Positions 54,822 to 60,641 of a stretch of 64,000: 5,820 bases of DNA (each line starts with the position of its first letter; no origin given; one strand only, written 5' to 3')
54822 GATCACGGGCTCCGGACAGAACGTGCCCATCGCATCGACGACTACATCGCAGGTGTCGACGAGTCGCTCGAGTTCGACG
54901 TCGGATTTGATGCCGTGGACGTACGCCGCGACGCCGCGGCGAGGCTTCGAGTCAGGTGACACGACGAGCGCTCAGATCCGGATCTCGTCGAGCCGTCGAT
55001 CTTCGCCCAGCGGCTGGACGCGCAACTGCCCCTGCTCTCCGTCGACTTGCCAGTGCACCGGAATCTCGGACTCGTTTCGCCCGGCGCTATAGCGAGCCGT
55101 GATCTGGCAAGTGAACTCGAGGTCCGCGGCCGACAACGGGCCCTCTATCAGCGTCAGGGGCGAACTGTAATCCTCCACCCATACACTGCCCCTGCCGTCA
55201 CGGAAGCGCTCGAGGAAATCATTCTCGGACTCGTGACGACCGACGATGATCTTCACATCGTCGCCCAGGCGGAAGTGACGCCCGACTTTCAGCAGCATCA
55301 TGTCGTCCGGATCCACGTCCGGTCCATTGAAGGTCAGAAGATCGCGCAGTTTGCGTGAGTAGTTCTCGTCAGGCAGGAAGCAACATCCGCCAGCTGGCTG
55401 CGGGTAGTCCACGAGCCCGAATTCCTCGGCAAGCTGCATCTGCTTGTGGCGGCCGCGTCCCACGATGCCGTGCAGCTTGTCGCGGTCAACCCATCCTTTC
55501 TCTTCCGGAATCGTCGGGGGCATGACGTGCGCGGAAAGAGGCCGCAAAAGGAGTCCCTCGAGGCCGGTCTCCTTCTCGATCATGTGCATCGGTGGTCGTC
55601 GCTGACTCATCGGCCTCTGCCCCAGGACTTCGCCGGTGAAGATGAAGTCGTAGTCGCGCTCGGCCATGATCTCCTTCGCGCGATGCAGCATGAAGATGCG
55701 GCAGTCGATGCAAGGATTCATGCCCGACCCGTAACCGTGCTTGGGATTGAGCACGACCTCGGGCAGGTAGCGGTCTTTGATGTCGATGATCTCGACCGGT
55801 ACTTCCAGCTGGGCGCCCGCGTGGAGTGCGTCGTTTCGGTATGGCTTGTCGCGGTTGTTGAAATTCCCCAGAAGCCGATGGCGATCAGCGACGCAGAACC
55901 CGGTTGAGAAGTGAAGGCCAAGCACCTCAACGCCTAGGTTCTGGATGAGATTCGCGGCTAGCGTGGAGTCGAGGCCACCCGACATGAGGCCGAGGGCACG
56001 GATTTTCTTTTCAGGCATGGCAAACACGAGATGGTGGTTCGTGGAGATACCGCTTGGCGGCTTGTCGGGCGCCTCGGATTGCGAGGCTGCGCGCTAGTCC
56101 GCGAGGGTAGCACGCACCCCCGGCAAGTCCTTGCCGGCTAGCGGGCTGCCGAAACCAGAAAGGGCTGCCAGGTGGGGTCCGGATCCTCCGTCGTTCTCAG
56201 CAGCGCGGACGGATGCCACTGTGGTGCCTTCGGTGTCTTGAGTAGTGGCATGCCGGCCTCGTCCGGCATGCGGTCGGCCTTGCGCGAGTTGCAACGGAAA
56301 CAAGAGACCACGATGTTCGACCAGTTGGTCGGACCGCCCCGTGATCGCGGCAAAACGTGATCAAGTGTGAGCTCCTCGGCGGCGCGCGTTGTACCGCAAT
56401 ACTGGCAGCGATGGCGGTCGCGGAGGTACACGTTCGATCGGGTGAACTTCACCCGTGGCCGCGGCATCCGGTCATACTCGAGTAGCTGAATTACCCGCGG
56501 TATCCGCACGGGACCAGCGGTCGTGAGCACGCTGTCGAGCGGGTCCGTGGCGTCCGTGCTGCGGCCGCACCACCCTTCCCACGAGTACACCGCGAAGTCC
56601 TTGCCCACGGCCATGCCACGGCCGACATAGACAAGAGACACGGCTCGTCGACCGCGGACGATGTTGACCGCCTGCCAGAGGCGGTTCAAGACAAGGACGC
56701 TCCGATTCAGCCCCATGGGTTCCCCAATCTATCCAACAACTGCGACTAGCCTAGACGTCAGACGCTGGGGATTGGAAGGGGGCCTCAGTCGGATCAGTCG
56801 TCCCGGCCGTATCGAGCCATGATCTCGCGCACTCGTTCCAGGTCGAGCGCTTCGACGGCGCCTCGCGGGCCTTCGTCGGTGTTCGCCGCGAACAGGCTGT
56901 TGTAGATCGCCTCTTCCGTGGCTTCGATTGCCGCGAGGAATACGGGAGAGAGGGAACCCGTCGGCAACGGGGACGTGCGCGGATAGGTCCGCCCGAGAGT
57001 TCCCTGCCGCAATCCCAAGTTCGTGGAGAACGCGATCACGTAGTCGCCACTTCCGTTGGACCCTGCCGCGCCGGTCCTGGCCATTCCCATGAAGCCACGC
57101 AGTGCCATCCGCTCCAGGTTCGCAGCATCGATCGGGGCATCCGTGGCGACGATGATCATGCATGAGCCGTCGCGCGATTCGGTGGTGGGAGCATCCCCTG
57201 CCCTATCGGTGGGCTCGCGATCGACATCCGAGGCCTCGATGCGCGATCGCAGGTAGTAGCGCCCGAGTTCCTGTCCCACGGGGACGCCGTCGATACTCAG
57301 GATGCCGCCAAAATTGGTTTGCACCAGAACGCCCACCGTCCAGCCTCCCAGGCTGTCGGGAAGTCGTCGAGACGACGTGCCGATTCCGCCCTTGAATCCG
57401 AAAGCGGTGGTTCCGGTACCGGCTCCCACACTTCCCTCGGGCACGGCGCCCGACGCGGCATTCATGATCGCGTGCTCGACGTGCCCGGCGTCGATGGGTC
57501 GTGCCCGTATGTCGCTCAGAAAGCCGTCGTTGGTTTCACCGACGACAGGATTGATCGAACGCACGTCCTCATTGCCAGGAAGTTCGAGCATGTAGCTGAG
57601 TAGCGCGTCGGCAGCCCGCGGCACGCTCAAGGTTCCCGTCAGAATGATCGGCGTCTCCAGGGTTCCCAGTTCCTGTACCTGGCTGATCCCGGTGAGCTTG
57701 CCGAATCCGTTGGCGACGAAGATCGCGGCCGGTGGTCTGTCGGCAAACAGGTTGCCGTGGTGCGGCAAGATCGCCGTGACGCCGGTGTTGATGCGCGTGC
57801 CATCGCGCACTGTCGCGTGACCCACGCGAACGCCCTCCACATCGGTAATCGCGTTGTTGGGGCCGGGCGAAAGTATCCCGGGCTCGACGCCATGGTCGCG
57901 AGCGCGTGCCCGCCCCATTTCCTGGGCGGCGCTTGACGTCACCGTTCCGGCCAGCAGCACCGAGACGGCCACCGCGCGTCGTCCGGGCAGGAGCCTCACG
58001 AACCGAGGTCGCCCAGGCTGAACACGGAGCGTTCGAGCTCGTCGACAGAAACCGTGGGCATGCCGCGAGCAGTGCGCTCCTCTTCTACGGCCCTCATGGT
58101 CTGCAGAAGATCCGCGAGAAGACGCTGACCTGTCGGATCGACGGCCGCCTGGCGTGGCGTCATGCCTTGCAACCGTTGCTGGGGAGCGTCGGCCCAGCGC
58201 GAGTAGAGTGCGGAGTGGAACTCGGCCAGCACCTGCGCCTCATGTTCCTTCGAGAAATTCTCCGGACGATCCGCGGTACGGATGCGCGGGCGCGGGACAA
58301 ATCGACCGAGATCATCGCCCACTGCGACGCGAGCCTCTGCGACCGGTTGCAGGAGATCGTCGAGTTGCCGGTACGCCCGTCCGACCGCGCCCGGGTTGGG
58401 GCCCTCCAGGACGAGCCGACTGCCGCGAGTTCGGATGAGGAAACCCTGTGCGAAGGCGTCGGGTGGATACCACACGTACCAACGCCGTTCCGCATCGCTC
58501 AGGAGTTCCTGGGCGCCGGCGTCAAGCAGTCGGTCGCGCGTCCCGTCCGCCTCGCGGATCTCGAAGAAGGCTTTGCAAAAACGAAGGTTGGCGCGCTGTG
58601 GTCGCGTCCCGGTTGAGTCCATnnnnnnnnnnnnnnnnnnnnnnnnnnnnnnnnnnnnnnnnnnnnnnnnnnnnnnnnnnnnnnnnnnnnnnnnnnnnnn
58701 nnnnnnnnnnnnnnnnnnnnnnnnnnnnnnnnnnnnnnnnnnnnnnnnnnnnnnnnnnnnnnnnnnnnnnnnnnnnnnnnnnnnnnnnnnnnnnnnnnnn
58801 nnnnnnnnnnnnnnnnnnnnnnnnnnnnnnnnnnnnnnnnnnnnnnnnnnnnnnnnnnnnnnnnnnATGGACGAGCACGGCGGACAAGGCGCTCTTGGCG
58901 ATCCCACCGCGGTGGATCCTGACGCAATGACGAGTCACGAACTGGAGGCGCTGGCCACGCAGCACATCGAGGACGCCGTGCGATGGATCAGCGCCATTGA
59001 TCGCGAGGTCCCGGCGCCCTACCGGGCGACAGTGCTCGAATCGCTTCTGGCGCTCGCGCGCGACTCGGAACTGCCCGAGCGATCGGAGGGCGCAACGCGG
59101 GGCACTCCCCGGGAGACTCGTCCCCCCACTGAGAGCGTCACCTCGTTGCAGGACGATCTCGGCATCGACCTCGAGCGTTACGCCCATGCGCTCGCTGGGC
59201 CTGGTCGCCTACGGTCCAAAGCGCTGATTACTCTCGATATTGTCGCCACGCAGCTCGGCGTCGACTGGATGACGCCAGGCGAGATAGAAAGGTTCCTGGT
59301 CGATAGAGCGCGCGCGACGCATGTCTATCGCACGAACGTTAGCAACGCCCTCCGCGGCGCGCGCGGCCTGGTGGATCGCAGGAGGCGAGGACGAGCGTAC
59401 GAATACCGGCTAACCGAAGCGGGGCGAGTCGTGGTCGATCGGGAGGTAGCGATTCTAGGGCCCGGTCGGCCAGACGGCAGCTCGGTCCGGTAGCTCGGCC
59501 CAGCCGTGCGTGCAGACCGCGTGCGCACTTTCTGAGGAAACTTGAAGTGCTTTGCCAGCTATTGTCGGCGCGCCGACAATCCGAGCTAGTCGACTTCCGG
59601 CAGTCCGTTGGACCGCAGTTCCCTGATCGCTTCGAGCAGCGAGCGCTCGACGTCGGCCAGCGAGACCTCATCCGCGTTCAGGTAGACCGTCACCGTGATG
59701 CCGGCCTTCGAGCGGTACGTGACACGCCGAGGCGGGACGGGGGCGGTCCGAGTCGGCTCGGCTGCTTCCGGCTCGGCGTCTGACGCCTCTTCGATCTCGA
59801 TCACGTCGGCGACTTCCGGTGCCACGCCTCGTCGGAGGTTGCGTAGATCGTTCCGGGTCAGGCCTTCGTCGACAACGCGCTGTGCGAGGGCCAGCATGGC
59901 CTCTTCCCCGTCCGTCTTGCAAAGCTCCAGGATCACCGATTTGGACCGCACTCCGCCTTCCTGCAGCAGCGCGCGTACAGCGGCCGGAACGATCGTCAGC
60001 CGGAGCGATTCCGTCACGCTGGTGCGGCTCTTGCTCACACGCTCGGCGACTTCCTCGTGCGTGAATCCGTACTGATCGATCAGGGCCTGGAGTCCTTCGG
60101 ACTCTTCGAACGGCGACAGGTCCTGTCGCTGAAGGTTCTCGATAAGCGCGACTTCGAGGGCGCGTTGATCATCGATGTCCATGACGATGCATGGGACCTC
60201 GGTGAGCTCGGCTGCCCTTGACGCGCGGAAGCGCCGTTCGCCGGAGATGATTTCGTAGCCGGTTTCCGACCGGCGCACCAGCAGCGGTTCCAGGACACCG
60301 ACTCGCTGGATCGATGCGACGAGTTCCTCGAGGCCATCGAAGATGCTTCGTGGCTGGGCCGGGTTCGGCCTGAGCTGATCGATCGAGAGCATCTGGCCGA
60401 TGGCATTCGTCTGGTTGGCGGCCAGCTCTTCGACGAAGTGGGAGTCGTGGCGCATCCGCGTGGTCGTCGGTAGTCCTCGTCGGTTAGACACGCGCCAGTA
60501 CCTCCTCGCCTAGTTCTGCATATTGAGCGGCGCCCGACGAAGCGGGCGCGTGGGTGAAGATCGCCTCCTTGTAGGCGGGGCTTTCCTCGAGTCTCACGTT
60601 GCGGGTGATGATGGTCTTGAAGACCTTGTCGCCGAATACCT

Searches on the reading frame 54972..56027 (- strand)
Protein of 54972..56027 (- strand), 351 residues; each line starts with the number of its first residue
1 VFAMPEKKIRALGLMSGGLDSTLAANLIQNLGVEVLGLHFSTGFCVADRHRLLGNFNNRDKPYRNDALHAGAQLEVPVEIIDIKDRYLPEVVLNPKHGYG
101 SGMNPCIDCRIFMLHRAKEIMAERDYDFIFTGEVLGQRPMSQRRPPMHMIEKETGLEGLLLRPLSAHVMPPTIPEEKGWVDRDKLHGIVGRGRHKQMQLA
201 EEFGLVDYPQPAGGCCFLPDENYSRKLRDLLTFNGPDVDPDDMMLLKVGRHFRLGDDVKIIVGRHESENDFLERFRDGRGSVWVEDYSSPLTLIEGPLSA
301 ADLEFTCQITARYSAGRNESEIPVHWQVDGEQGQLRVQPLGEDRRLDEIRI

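Call 29: search_protein_families(library=pfam, proteins=[window:54972-56027:-], max_evalue=0.001)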
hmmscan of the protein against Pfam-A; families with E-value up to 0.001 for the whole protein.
window:54972-56027:- (351 aa): 3 families
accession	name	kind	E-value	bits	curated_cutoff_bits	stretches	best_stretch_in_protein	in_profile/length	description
PF18297.6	NFACT-R_2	-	7.2e-23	81.2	26.9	1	249-344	1-99/104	NFACT protein RNA binding domain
PF03054.22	tRNA_Me_trans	-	1.1e-09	38.7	20.6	1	14-132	6-125/202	tRNA methyl transferase HUP domain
PF02568.20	ThiI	-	4.4e-07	30.1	20.5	1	10-164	5-144/197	Thiamine biosynthesis protein (ThiI)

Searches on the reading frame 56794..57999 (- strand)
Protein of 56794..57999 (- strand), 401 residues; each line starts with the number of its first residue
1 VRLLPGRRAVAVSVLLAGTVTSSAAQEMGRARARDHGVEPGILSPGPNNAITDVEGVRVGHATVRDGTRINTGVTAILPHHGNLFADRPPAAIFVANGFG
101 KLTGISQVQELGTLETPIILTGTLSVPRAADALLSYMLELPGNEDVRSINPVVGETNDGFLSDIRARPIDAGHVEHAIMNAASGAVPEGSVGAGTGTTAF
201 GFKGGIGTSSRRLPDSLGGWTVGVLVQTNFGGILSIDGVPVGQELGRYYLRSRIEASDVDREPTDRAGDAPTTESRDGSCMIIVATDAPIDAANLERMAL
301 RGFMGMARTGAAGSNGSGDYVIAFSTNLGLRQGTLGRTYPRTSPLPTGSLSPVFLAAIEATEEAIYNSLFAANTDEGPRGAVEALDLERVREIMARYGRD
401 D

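Call 29: search_protein_families(library=pfam, proteins=[window:56794-57999:-], max_evalue=0.001)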
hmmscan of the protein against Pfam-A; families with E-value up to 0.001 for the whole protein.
window:56794-57999:- (401 aa): 1 family
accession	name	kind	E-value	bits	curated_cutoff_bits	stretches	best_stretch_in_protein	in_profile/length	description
PF03576.19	Peptidase_S58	-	2.3e-110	369.3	23.9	1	49-381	1-305/307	Peptidase family S58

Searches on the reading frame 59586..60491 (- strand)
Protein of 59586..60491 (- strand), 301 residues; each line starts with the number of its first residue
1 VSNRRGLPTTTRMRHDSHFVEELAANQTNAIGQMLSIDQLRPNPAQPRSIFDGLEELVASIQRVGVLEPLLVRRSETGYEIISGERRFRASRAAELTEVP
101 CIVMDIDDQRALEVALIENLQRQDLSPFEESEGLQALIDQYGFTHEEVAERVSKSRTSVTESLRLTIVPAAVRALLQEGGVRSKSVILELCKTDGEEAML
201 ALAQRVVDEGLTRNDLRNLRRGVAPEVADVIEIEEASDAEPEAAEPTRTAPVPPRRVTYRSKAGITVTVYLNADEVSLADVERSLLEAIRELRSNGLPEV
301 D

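Call 29: search_protein_families(library=pfam, proteins=[window:59586-60491:-], max_evalue=0.001)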
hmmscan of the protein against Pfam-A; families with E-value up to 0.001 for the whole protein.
window:59586-60491:- (301 aa): 2 families
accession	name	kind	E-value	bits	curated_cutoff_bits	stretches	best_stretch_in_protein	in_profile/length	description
PF02195.25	ParB_N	-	5.3e-29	100.6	26.3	1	33-121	4-95/95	ParB N-terminal domain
PF17762.8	HTH_ParB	-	1.7e-17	63.8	22.6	1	123-218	1-95/102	ParB HTH domain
